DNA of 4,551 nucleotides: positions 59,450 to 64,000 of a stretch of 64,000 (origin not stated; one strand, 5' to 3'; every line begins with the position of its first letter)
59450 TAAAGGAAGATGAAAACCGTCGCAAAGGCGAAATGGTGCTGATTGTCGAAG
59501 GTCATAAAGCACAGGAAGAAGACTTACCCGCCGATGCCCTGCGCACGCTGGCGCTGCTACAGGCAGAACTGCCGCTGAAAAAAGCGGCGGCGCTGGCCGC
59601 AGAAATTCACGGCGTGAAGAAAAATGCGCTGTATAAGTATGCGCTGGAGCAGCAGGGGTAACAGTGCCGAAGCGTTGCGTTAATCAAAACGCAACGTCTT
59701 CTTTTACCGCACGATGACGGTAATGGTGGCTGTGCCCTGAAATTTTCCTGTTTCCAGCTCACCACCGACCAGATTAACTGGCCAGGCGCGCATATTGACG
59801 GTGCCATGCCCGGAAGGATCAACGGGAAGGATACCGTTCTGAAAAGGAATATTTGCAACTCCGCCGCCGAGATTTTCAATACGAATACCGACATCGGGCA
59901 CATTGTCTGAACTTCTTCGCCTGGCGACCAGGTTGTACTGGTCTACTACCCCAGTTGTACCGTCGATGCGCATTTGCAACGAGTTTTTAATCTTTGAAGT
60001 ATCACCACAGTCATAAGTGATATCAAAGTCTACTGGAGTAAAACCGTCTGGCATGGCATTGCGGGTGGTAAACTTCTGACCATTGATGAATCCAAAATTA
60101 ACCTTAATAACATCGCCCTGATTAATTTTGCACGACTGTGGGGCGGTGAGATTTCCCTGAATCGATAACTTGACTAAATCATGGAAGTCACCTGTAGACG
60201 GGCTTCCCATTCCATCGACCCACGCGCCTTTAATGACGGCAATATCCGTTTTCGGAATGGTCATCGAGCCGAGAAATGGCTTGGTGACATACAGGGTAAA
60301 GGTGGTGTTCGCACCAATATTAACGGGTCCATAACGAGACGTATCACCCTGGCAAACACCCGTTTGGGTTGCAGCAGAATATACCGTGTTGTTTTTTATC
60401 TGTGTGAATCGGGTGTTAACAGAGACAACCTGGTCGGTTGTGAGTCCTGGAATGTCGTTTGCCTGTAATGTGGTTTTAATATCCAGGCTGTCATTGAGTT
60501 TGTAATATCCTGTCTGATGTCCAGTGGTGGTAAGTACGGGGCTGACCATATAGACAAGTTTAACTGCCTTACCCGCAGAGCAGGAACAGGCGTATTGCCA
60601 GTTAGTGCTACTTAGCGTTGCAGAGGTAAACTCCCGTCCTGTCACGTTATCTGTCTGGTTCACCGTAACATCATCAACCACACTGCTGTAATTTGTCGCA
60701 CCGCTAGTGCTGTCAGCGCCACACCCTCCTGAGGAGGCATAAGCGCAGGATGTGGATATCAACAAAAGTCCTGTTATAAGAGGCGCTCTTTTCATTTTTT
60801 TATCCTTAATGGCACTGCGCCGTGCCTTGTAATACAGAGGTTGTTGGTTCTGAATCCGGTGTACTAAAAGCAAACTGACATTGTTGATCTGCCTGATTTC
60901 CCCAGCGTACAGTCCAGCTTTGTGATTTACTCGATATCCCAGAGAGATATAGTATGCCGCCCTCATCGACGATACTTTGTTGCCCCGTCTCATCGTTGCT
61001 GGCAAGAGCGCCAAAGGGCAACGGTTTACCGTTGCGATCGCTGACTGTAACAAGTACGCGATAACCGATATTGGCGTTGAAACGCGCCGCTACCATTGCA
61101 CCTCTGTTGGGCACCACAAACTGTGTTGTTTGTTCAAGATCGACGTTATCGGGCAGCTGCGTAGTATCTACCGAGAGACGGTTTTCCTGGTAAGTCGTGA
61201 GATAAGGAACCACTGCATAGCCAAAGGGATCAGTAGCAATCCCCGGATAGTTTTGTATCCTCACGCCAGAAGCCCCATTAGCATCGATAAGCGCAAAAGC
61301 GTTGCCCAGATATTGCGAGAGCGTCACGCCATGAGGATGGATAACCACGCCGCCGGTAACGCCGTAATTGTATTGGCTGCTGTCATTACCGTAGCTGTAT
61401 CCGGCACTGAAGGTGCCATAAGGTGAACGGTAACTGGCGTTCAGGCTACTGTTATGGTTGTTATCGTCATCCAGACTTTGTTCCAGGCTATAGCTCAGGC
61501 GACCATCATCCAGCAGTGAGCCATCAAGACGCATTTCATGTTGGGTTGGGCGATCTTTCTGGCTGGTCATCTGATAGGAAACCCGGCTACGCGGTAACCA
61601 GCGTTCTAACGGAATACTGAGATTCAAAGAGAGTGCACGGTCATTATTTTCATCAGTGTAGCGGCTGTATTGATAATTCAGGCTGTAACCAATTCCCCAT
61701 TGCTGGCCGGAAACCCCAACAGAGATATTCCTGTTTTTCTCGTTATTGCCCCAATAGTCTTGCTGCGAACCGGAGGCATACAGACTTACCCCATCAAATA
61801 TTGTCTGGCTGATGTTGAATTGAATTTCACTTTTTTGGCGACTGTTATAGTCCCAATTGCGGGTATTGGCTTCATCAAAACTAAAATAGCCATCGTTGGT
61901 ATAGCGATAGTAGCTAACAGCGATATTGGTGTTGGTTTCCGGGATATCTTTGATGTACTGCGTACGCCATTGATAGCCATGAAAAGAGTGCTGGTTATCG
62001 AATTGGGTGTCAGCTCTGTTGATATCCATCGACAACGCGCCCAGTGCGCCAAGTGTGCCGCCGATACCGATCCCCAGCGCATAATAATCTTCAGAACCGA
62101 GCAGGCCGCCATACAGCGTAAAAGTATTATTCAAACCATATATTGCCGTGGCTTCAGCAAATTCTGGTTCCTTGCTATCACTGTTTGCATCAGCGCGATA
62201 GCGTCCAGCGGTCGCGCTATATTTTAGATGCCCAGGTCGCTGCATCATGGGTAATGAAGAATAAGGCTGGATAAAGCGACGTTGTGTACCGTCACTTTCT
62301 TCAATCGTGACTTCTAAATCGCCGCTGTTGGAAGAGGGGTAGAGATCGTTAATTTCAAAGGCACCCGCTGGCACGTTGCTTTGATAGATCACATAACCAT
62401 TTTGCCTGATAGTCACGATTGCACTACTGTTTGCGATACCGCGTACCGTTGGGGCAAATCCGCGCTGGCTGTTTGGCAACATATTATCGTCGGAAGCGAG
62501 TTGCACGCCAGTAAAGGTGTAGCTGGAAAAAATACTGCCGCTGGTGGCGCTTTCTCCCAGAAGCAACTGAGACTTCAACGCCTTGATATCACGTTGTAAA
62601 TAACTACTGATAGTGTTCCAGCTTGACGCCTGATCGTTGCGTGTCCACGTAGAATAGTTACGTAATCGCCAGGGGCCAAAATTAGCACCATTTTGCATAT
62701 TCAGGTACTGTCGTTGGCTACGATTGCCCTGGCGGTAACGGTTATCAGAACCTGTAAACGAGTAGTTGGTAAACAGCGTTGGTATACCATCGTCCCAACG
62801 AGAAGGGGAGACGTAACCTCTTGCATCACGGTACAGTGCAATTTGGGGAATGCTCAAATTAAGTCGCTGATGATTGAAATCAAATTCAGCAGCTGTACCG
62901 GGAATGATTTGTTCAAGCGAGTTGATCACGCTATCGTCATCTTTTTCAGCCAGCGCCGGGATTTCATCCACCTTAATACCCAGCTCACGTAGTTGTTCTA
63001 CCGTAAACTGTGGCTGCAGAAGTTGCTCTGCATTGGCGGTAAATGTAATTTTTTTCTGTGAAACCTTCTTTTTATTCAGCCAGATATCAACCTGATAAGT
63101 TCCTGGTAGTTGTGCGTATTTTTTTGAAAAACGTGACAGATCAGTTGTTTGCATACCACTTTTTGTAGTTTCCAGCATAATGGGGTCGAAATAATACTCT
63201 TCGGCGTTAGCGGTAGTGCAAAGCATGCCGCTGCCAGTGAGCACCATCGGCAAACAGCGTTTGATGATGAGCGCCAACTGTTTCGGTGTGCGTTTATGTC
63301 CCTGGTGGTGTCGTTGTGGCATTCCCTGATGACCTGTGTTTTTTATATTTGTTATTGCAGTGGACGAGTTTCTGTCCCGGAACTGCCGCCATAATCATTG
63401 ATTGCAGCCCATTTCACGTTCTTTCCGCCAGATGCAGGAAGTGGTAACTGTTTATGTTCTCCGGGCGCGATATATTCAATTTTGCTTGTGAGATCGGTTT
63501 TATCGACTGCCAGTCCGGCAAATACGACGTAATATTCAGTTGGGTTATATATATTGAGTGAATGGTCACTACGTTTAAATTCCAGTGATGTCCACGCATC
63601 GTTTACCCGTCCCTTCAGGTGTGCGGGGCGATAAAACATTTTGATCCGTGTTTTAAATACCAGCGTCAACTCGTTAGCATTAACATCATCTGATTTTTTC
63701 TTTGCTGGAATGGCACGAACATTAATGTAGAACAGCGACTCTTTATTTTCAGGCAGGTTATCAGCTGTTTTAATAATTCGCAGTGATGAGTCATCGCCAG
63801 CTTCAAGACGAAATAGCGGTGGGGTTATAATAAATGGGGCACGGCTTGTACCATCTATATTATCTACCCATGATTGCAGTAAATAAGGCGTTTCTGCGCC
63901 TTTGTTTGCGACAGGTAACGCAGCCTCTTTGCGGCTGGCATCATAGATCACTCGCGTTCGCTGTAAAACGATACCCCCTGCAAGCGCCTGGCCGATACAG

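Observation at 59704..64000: Cryptic chaperone-usher fimbrial operon (yraI-yraJ-yraK), lower GC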

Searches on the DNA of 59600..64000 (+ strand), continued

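Call 34: get_annotated_region(hit=H45, flank=5200)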
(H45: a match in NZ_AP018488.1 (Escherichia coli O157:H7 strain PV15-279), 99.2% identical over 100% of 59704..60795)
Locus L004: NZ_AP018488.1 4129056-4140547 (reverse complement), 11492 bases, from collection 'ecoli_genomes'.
description: Escherichia coli O157:H7 strain PV15-279 chromosome, complete genome
organism: Escherichia coli O157:H7 strain PV15-279 (NCBI taxid 83334)
replicon: chromosome; assembly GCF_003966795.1
host: Homo sapiens; source: -; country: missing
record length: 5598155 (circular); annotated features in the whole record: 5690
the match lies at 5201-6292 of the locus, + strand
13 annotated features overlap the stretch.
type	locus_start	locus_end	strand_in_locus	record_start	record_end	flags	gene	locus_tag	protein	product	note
CDS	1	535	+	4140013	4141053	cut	yraQ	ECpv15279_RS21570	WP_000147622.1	permease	-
CDS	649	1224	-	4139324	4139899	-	dolP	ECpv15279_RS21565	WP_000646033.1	division/outer membrane stress-associated lipid-binding lipoprotein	-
CDS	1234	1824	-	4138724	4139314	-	diaA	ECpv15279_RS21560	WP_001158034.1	DnaA initiator-associating protein DiaA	-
CDS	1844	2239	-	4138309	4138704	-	yraN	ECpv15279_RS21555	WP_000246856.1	YraN family protein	-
CDS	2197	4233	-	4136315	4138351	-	lpoA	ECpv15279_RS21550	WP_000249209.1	penicillin-binding protein activator LpoA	-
CDS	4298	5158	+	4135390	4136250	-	rsmI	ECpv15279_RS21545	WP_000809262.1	16S rRNA (cytidine(1402)-2'-O)-methyltransferase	-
CDS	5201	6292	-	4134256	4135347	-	yraK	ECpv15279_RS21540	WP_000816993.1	fimbrial protein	-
CDS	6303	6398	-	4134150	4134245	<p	-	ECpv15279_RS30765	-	FimD/PapC C-terminal domain-containing protein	incomplete; partial in the middle of a contig; missing N-terminus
CDS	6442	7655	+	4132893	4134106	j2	-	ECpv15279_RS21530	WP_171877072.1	IS3-like element IS1203 family transposase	programmed frameshift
sequence_feature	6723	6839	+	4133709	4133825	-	-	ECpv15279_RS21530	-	-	AL1L pseudoknot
CDS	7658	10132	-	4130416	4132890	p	yraJ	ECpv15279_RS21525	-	fimbria/pilus outer membrane usher protein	internal stop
CDS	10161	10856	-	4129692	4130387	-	yraI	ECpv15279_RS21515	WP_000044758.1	fimbrial biogenesis chaperone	-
CDS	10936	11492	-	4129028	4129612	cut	yraH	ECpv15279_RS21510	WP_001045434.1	fimbrial protein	-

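Call 35: get_annotated_region(hit=H49, flank=5200)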
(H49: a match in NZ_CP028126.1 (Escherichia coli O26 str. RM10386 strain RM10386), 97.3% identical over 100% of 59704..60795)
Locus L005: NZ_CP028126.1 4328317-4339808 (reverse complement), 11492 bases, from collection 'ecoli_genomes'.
description: Escherichia coli O26 str. RM10386 chromosome, complete genome
organism: Escherichia coli O26 str. RM10386 strain RM10386 (NCBI taxid 1055534)
replicon: chromosome; assembly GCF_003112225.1
host: Bos taurus; source: feces; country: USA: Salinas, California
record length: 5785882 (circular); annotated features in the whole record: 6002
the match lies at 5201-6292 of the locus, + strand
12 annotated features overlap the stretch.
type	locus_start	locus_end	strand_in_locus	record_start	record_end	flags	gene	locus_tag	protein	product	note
CDS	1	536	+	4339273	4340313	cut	yraQ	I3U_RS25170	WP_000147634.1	permease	-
CDS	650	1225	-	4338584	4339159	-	dolP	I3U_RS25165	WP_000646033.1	division/outer membrane stress-associated lipid-binding lipoprotein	-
CDS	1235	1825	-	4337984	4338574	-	diaA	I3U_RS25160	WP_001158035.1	DnaA initiator-associating protein DiaA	-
CDS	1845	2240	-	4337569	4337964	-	yraN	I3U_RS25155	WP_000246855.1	YraN family protein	-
CDS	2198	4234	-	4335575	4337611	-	lpoA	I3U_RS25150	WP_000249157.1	penicillin-binding protein activator LpoA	-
CDS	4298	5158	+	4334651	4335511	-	rsmI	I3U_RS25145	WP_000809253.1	16S rRNA (cytidine(1402)-2'-O)-methyltransferase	-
CDS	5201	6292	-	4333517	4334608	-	yraK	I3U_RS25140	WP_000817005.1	fimbrial protein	-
CDS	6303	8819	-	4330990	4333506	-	yraJ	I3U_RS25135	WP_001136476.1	fimbria/pilus outer membrane usher protein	-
CDS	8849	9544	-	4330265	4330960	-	yraI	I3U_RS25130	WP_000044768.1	fimbrial biogenesis chaperone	-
CDS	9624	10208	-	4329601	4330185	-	yraH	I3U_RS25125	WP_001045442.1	fimbrial protein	-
CDS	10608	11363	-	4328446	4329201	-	agaI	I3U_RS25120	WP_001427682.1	galactosamine-6-phosphate isomerase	-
CDS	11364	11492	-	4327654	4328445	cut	agaD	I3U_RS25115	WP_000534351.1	PTS galactosamine transporter subunit IID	-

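Call 36: get_annotated_region(hit=H63, flank=5200)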
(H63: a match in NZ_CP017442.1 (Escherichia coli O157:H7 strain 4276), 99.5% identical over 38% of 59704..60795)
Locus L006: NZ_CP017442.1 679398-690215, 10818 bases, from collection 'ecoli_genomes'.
description: Escherichia coli O157:H7 strain 4276 chromosome, complete genome
organism: Escherichia coli O157:H7 strain 4276 (NCBI taxid 83334)
replicon: chromosome; assembly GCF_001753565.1
host: -; source: Cattle Hide; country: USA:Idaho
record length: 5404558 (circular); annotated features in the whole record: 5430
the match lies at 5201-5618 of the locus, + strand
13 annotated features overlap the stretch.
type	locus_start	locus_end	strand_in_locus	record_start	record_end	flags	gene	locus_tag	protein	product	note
CDS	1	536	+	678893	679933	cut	yraQ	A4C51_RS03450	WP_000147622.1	permease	-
CDS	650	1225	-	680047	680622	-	dolP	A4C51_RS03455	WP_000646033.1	division/outer membrane stress-associated lipid-binding lipoprotein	-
CDS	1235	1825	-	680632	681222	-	diaA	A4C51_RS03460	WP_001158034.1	DnaA initiator-associating protein DiaA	-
CDS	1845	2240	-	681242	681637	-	yraN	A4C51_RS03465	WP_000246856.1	YraN family protein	-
CDS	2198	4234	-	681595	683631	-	lpoA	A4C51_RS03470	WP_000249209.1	penicillin-binding protein activator LpoA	-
CDS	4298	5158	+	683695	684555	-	rsmI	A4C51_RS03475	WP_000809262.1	16S rRNA (cytidine(1402)-2'-O)-methyltransferase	-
CDS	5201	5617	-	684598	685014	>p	-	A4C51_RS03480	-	fimbrial protein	incomplete; partial in the middle of a contig; missing N-terminus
CDS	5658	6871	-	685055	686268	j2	-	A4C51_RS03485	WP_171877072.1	IS3-like element IS1203 family transposase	programmed frameshift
sequence_feature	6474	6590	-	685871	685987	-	-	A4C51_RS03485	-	-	AL1L pseudoknot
CDS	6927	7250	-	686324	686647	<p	-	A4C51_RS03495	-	fimbrial protein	incomplete; partial in the middle of a contig; missing C-terminus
CDS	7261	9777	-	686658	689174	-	yraJ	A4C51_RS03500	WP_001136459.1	fimbria/pilus outer membrane usher protein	-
CDS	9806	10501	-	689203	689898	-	yraI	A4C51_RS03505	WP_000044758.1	molecular chaperone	-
CDS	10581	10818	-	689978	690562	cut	yraH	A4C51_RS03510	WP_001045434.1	fimbrial protein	-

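Call 38: get_annotated_region(hit=H46, flank=5200)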
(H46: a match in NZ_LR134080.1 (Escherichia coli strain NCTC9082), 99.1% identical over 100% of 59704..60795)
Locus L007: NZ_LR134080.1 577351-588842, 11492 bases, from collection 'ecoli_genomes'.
description: Escherichia coli strain NCTC9082 chromosome 1, complete sequence
organism: Escherichia coli strain NCTC9082 (NCBI taxid 562)
replicon: chromosome; assembly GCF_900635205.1
host: missing; source: not available: to be reported later; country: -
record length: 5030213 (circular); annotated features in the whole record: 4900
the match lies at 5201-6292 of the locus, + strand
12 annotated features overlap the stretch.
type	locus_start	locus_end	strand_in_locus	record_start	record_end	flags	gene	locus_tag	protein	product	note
CDS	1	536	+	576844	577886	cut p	yraQ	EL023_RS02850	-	permease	frameshifted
CDS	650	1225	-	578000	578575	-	dolP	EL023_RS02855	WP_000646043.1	division/outer membrane stress-associated lipid-binding lipoprotein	-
CDS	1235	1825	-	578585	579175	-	diaA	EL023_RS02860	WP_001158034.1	DnaA initiator-associating protein DiaA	-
CDS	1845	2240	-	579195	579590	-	yraN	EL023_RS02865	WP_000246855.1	YraN family protein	-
CDS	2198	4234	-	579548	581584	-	lpoA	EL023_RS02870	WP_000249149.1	penicillin-binding protein activator LpoA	-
CDS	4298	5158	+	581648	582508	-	rsmI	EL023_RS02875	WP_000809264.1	16S rRNA (cytidine(1402)-2'-O)-methyltransferase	-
CDS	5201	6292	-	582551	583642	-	yraK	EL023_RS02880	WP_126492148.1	fimbrial protein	-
CDS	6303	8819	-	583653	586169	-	yraJ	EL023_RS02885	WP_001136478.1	fimbria/pilus outer membrane usher protein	-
CDS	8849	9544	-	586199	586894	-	yraI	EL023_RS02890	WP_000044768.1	fimbrial biogenesis chaperone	-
CDS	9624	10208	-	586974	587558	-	yraH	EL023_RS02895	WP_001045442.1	fimbrial protein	-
CDS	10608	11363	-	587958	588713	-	agaI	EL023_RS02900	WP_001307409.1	galactosamine-6-phosphate isomerase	-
CDS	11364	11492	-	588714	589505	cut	agaD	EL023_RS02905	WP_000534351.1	PTS galactosamine transporter subunit IID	-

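Call 39: get_annotated_region(hit=H47, flank=5200)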
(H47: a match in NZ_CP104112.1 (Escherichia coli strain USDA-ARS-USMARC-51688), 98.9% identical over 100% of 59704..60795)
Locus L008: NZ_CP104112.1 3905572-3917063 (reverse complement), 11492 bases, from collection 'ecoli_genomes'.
description: Escherichia coli strain USDA-ARS-USMARC-51688 chromosome, complete genome
organism: Escherichia coli strain USDA-ARS-USMARC-51688 (NCBI taxid 562)
replicon: chromosome; assembly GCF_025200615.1
host: Bos taurus; source: feedlot; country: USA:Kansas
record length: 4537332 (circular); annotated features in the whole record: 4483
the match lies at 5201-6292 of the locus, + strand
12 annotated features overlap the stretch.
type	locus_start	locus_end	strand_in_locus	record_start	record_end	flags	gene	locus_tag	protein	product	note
CDS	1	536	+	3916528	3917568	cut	yraQ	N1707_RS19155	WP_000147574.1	permease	-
CDS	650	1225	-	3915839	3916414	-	dolP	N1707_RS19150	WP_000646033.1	division/outer membrane stress-associated lipid-binding lipoprotein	-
CDS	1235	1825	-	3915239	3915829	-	diaA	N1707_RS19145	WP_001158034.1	DnaA initiator-associating protein DiaA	-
CDS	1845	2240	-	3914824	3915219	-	yraN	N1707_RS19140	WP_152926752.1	YraN family protein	-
CDS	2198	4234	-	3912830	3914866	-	lpoA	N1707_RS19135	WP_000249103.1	penicillin-binding protein activator LpoA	-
CDS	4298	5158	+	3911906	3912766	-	rsmI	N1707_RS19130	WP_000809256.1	16S rRNA (cytidine(1402)-2'-O)-methyltransferase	-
CDS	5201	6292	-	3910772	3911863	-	yraK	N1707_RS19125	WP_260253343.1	fimbrial protein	-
CDS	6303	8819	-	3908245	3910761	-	yraJ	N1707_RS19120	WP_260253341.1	fimbria/pilus outer membrane usher protein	-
CDS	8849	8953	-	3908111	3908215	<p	-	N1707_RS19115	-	fimbrial biogenesis chaperone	incomplete; partial in the middle of a contig; missing N-terminus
CDS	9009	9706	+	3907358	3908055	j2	-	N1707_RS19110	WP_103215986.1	IS1-like element IS1A family transposase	programmed frameshift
CDS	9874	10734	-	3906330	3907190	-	kbaY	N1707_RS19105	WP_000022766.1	tagatose-bisphosphate aldolase subunit KbaY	-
CDS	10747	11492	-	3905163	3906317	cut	agaS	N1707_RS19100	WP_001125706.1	AgaS family sugar isomerase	-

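Call 40: get_annotated_region(hit=H48, flank=5200)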
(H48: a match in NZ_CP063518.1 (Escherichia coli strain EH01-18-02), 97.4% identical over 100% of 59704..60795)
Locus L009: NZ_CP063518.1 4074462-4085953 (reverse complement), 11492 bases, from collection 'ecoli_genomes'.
description: Escherichia coli strain EH01-18-02 chromosome, complete genome
organism: Escherichia coli strain EH01-18-02 (NCBI taxid 562)
replicon: chromosome; assembly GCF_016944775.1
host: Homo sapiens; source: rectal swab; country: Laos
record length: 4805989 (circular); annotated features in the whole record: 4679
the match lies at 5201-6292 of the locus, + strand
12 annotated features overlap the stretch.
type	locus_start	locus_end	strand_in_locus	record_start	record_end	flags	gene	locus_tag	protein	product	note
CDS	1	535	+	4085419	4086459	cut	yraQ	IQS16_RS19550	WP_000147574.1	permease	-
CDS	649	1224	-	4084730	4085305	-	dolP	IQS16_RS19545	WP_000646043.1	division/outer membrane stress-associated lipid-binding lipoprotein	-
CDS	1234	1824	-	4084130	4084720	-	diaA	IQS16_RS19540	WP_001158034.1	DnaA initiator-associating protein DiaA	-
CDS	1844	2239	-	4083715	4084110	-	yraN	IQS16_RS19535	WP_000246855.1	YraN family protein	-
CDS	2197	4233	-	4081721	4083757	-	lpoA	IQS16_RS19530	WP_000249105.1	penicillin-binding protein activator LpoA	-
CDS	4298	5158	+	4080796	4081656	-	rsmI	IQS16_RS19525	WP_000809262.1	16S rRNA (cytidine(1402)-2'-O)-methyltransferase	-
CDS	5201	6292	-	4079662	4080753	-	yraK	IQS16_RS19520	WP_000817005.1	fimbrial protein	-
CDS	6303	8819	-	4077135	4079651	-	yraJ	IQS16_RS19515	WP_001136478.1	fimbria/pilus outer membrane usher protein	-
CDS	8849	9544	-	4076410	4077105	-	yraI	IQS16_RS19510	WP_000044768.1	fimbrial biogenesis chaperone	-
CDS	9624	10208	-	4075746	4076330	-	yraH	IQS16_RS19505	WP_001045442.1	fimbrial protein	-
CDS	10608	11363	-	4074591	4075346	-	agaI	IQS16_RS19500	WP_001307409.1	galactosamine-6-phosphate isomerase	-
CDS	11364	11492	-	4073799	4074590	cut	agaD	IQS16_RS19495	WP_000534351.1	PTS galactosamine transporter subunit IID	-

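Call 41: get_annotated_region(hit=H59, flank=5200)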
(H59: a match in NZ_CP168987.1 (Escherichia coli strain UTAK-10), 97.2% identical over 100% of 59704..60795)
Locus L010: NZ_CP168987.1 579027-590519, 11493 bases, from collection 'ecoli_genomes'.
description: Escherichia coli strain UTAK-10 chromosome, complete genome
organism: Escherichia coli strain UTAK-10 (NCBI taxid 562)
replicon: chromosome; assembly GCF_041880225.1
host: -; source: Veal; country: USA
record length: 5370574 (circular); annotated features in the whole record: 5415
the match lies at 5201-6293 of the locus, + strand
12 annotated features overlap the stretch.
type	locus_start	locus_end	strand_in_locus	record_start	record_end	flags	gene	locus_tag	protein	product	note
CDS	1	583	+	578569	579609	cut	yraQ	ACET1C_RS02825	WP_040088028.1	permease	-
CDS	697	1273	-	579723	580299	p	dolP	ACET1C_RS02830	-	division/outer membrane stress-associated lipid-binding lipoprotein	frameshifted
CDS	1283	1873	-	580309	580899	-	diaA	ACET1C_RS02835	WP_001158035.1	DnaA initiator-associating protein DiaA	-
CDS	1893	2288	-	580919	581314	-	yraN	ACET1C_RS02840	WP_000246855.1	YraN family protein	-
CDS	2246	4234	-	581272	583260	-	lpoA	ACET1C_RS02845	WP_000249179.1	penicillin-binding protein activator LpoA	-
CDS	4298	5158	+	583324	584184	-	rsmI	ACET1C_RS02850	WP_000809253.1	16S rRNA (cytidine(1402)-2'-O)-methyltransferase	-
CDS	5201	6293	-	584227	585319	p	yraK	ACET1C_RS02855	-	fimbrial protein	frameshifted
CDS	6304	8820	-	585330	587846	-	yraJ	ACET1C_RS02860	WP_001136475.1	fimbria/pilus outer membrane usher protein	-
CDS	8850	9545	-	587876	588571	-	yraI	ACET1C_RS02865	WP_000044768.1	molecular chaperone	-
CDS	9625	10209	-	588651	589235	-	yraH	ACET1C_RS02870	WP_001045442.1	fimbrial protein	-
CDS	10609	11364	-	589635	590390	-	agaI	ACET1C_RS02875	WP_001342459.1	galactosamine-6-phosphate isomerase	-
CDS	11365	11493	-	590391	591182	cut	agaD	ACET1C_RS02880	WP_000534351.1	PTS galactosamine transporter subunit IID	-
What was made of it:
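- The operon is missing from about 35% of genomes and has been disabled independently several times (calls 34, 36, 39, 41), so it is dispensable. Independent disruptions were seen: IS1203 in yraJ (call 34), IS1203 plus a deletion in yraK (call 36), an IS1-associated deletion of yraH and most of yraI (call 39), and a yraK frameshift (call 41).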

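Call 42: get_annotated_region(hit=H14, flank=1400)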
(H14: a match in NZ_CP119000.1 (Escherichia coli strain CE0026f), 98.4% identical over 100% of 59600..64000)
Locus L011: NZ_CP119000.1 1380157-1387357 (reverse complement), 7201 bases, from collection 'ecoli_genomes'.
description: Escherichia coli strain CE0026f chromosome, complete genome
organism: Escherichia coli strain CE0026f (NCBI taxid 562)
replicon: chromosome; assembly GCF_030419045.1
host: Bos taurus; source: feces; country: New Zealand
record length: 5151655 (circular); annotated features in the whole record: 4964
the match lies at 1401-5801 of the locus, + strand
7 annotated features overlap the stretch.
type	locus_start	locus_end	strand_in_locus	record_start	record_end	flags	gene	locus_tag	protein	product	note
CDS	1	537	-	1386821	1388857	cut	lpoA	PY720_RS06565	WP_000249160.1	penicillin-binding protein activator LpoA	-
CDS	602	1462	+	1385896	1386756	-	rsmI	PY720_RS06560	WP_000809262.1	16S rRNA (cytidine(1402)-2'-O)-methyltransferase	-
CDS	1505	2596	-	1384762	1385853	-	yraK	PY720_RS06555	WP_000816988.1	fimbrial protein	-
CDS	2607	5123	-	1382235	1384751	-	yraJ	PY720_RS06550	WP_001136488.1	fimbria/pilus outer membrane usher protein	-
CDS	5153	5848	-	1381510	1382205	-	yraI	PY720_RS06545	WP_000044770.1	fimbrial biogenesis chaperone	-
CDS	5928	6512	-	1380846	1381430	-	yraH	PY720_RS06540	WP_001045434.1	fimbrial protein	-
CDS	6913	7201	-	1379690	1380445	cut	agaI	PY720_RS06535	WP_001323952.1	galactosamine-6-phosphate isomerase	-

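Call 43: get_annotated_region(hit=H3, flank=1400)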
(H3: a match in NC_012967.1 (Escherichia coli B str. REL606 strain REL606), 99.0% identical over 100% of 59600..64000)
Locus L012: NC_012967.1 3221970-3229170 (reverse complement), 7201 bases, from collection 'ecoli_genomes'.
description: Escherichia coli B str. REL606, complete sequence
organism: Escherichia coli B str. REL606 strain REL606 (NCBI taxid 413997)
replicon: chromosome; assembly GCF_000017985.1
host: -; source: -; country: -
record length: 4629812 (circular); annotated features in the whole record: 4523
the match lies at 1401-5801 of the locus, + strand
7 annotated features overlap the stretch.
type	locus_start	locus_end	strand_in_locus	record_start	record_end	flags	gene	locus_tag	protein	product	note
CDS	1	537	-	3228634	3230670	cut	lpoA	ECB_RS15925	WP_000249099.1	penicillin-binding protein activator LpoA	-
CDS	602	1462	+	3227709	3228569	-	rsmI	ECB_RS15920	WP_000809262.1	16S rRNA (cytidine(1402)-2'-O)-methyltransferase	-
CDS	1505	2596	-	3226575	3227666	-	yraK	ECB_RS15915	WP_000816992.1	fimbrial protein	-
CDS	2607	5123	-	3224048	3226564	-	yraJ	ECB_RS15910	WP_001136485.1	fimbria/pilus outer membrane usher protein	-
CDS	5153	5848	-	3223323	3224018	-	yraI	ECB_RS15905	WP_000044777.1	fimbrial biogenesis chaperone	-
CDS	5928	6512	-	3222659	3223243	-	yraH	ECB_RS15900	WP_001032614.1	fimbrial protein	-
CDS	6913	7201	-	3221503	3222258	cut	agaI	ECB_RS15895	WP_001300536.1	galactosamine-6-phosphate isomerase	-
